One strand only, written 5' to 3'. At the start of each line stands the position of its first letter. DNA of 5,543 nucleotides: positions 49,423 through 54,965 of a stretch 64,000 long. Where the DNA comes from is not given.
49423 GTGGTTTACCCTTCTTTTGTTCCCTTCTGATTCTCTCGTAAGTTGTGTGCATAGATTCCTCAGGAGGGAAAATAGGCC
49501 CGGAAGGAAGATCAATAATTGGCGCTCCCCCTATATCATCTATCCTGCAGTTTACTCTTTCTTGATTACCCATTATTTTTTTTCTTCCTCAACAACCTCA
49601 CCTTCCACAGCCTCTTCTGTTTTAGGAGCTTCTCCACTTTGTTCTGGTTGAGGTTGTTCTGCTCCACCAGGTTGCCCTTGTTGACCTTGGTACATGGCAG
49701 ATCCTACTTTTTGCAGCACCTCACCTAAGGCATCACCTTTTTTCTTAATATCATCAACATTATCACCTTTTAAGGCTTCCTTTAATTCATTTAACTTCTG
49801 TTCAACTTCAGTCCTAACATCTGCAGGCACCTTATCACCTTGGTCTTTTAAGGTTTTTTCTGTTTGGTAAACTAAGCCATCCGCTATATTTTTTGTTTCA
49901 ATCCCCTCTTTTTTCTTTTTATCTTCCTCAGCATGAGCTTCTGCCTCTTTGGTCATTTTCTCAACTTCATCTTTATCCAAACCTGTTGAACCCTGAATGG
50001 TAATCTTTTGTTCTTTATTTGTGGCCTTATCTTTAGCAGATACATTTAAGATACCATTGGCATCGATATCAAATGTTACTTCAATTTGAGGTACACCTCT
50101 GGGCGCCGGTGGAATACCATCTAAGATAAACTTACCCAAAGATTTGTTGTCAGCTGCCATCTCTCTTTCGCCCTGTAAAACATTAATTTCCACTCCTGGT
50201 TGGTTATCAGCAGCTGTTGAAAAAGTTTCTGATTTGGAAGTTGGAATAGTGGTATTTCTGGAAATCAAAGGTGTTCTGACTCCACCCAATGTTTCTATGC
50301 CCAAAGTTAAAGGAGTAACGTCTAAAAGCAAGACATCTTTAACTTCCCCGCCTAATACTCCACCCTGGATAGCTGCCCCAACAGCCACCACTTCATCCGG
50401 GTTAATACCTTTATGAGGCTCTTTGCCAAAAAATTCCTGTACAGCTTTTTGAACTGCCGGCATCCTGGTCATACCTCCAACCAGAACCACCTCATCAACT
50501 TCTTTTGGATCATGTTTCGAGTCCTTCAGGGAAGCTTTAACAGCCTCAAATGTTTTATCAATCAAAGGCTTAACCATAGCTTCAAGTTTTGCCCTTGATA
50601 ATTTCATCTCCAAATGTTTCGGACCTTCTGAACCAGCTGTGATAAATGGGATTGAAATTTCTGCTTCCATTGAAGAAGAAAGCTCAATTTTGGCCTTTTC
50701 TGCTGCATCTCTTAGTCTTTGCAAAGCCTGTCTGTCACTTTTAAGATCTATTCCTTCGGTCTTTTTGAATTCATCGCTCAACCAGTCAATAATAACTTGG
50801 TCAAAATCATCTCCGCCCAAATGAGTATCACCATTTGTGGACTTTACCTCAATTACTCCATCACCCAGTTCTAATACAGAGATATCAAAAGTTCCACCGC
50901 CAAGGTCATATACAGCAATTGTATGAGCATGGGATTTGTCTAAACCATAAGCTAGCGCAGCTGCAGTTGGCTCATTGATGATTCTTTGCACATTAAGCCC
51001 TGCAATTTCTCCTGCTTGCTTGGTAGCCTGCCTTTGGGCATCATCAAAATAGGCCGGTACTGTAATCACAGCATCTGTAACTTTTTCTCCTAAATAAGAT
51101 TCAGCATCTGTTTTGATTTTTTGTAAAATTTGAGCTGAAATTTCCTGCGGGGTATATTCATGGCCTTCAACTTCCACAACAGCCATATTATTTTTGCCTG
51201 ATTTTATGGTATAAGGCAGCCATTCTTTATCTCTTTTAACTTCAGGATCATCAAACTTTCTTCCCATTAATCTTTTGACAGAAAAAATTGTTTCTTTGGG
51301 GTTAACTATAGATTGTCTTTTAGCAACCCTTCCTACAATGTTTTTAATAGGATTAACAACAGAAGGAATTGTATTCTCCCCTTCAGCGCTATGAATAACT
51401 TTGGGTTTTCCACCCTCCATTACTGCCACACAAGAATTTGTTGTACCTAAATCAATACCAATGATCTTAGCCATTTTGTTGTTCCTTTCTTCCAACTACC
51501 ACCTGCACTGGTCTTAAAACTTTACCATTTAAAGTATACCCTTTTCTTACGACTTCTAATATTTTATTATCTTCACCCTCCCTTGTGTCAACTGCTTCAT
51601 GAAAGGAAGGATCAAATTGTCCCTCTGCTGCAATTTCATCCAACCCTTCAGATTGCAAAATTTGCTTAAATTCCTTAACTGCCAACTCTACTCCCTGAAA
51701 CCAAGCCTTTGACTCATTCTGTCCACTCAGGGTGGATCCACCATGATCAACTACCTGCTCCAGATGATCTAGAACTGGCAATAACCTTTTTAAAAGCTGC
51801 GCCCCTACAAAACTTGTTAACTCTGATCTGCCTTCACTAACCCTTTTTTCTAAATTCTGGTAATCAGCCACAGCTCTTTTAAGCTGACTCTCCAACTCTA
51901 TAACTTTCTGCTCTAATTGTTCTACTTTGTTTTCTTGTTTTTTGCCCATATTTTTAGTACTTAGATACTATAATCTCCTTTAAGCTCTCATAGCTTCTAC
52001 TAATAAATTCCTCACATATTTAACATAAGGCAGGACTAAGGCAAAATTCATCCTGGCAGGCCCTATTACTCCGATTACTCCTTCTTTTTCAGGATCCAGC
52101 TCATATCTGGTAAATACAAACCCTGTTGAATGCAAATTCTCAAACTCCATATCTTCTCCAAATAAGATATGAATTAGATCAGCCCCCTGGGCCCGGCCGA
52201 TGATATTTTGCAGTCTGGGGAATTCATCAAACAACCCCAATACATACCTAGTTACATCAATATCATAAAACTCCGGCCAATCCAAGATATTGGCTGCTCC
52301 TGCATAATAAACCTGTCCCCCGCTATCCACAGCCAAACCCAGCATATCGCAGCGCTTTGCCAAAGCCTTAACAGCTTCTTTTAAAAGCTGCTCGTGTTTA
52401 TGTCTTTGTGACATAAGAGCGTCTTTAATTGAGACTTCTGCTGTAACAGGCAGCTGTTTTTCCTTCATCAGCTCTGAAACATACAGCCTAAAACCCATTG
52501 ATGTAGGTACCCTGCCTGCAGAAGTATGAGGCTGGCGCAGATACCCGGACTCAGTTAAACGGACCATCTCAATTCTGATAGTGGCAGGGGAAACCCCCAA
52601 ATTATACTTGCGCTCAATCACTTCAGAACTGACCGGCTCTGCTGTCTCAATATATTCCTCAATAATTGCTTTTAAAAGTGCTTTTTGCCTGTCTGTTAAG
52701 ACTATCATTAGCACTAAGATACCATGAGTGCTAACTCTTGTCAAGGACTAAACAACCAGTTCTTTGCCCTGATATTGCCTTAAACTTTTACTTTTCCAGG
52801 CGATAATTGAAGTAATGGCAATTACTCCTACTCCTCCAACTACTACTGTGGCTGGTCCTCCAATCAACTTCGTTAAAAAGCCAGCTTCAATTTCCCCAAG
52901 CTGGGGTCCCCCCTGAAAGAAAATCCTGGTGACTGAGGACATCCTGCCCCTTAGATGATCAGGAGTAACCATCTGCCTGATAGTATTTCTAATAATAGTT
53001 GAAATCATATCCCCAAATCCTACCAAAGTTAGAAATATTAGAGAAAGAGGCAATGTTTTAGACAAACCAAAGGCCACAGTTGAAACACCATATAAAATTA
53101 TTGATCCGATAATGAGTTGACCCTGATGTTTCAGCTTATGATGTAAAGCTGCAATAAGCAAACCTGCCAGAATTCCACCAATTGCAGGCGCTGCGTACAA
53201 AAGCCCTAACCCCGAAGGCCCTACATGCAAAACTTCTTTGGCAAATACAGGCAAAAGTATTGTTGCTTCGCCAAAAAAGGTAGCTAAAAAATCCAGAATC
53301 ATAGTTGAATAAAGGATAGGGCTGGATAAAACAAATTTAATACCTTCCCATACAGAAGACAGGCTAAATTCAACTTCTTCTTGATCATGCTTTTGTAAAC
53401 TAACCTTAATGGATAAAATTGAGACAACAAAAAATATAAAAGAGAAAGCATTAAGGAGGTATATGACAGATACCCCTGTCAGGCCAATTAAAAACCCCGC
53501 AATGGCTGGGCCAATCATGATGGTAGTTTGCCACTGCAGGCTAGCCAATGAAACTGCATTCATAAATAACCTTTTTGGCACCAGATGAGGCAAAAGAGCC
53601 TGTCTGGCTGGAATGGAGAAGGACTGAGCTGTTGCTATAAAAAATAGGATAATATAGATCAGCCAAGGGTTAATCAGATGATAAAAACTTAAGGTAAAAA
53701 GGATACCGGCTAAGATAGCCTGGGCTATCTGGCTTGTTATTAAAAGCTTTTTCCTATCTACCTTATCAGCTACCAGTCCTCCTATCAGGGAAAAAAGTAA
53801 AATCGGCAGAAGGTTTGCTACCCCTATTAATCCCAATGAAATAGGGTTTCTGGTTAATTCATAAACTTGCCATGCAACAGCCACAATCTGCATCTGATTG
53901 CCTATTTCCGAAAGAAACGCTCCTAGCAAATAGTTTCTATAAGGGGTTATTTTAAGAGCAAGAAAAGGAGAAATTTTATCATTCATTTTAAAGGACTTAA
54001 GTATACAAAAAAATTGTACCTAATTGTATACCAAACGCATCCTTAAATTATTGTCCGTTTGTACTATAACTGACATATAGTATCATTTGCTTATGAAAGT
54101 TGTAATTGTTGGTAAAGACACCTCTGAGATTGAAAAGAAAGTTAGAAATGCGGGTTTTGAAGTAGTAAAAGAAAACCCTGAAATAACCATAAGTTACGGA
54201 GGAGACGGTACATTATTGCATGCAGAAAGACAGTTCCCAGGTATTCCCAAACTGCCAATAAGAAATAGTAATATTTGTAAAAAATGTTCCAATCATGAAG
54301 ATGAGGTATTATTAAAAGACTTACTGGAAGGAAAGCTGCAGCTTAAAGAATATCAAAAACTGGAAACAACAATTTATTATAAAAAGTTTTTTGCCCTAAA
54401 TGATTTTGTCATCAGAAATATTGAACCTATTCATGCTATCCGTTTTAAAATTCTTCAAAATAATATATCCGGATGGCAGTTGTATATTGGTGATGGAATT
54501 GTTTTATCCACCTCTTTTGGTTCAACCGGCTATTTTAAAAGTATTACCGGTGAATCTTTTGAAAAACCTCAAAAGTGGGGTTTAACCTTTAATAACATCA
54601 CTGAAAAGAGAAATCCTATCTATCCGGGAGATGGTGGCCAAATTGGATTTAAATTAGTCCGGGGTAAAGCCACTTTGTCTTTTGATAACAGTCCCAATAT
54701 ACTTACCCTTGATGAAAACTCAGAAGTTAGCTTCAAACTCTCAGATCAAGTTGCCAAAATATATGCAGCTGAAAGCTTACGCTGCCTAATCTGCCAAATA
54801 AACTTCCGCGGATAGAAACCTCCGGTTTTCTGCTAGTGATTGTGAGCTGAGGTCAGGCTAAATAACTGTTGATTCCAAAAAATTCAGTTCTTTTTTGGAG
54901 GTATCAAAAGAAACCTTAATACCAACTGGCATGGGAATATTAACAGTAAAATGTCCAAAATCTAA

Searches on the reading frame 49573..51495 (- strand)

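Call 6: search_protein_families(library=pfam, proteins=[window:49573-51495:-], max_evalue=0.001)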
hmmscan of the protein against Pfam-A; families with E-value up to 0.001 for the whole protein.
window:49573-51495:- (640 aa): 2 families
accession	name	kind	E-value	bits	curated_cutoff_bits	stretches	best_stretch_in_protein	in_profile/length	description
PF00012.26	HSP70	-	1.4e-261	869.4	20.6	1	11-603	1-599/599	Hsp70 protein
PF06723.19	MreB_Mbl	-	2.5e-17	63.1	27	1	120-375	74-316/327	MreB/Mbl protein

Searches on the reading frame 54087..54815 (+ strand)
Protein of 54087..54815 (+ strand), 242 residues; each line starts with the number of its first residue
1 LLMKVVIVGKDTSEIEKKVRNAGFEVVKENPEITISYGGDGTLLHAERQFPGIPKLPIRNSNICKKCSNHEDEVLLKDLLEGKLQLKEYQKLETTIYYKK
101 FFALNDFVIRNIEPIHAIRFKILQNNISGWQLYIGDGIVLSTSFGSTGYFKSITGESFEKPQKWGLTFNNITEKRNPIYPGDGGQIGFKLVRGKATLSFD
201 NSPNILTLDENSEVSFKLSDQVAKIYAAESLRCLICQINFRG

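Call 7: search_protein_families(library=pfam, proteins=[window:54087-54815:+], max_evalue=0.001)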
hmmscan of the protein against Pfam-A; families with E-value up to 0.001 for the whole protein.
window:54087-54815:+ (242 aa): 0 families

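Call 48: search_protein_families(library=pfam, proteins=[window:54087-54815:+], max_evalue=1)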
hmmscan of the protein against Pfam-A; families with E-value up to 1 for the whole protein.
window:54087-54815:+ (242 aa): 4 families
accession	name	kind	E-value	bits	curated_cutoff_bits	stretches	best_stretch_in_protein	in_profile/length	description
PF01513.26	NAD_kinase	-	0.11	13.2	25.5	1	18-57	60-101/130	ATP-NAD kinase N-terminal domain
PF24560.1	zf-C2H2_OTU1_C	-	0.11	12.6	27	1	230-242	4-16/35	Ubiquitin thioesterase OTU1, C-terminal C2H2-type zinc finger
PF14122.12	YokU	-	0.18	12.3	27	1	63-111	37-85/87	YokU-like protein, putative antitoxin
PF19985.4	DUF6421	-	0.29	10.2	25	1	170-228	299-357/437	Family of unknown function (DUF6421)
